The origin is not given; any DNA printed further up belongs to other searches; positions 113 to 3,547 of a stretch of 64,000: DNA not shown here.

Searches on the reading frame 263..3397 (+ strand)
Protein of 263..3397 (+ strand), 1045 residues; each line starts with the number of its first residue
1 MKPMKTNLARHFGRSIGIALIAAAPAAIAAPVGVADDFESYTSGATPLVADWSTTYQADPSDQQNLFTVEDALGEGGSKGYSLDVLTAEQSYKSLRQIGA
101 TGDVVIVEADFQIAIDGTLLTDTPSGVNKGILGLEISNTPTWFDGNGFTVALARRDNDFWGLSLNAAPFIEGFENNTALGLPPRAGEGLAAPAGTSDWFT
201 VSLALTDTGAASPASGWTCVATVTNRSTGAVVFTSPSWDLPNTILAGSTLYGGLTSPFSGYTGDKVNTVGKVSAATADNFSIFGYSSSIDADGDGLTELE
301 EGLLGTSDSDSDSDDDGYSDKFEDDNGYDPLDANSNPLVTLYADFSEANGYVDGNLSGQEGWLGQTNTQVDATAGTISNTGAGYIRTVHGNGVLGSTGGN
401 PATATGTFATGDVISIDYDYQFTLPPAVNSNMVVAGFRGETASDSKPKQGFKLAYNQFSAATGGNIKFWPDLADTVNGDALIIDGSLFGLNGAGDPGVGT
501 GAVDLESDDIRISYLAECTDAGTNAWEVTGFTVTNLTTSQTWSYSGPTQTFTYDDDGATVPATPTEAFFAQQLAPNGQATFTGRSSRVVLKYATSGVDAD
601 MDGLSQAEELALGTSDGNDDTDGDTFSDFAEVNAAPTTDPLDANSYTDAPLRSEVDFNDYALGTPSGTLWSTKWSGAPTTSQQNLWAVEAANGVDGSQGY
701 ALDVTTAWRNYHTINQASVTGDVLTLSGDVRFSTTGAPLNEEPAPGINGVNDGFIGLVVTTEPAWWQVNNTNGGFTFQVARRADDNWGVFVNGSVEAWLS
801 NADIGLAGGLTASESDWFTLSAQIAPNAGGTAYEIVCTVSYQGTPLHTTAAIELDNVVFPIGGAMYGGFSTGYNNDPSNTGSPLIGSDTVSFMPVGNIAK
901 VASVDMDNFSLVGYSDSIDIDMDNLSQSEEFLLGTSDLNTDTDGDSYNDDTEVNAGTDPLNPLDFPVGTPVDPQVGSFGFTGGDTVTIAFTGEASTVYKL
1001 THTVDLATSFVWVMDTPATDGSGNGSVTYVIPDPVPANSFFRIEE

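Call 5: search_protein_families(library=pfam, proteins=[window:263-3397:+], max_evalue=0.001)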
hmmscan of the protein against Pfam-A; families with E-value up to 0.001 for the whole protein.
window:263-3397:+ (1045 aa): 1 family
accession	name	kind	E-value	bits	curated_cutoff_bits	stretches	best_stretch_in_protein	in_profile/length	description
PF18884.5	TSP3_bac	-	2.1e-06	27.9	25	1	941-962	1-22/22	Bacterial TSP3 repeat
